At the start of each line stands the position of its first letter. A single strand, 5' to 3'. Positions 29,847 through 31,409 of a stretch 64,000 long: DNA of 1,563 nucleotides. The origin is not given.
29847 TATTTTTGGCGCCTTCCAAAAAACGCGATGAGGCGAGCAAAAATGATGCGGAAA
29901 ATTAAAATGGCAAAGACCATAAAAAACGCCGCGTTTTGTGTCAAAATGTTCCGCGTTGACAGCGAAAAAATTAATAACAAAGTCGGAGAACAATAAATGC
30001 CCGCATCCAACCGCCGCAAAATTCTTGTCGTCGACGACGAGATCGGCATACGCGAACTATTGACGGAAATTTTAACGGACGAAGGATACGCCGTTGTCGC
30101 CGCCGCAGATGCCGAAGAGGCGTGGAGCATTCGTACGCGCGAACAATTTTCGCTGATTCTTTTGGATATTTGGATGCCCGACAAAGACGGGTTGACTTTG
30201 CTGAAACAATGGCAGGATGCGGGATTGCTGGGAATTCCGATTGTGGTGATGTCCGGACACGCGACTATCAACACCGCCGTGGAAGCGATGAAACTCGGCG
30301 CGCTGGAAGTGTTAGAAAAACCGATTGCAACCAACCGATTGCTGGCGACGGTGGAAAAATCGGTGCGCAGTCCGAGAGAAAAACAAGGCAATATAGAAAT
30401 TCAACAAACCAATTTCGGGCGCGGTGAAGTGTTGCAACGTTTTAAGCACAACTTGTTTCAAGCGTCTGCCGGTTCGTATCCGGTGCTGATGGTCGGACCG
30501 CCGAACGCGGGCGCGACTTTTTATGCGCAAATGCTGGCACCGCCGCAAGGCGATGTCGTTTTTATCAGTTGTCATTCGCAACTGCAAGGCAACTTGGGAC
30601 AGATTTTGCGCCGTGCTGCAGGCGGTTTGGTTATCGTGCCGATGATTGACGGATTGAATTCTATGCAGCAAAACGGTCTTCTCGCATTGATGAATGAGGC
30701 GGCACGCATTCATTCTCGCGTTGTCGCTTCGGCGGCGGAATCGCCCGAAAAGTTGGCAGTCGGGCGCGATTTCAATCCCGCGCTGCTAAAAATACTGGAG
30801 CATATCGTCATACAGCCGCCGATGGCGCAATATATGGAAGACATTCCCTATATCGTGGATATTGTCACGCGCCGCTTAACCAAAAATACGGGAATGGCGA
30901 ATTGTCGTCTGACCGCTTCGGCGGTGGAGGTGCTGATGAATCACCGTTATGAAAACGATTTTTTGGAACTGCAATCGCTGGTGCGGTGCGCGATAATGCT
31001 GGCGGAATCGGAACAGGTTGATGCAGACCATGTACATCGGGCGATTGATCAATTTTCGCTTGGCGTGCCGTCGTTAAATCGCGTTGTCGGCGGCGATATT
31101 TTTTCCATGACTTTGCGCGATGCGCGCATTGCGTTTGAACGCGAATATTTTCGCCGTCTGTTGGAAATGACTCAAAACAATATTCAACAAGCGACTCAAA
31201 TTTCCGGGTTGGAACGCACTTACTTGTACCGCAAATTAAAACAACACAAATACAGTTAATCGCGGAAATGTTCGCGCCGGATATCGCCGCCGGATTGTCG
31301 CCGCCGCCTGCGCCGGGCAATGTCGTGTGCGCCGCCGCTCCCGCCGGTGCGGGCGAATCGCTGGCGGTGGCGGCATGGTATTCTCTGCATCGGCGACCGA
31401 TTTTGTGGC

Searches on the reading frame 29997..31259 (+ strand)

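Call 54: search_protein_families(library=pfam, proteins=[window:29997-31259:+], max_evalue=0.001)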
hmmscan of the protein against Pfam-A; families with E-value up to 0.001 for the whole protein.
window:29997-31259:+ (420 aa): 4 families
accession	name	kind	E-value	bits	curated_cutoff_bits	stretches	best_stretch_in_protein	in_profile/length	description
PF00072.30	Response_reg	-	2.4e-28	98.9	30.2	1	9-119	1-110/111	Response regulator receiver domain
PF14532.12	Sigma54_activ_2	-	1.5e-17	64.5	25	1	140-273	1-134/138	Sigma-54 interaction domain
PF25601.1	AAA_lid_14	-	6.2e-08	32.8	27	1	281-352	5-76/87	AAA+ ATPase lid domain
PF02954.25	HTH_8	-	1e-05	25.6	22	1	380-416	5-41/42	Bacterial regulatory protein, Fis family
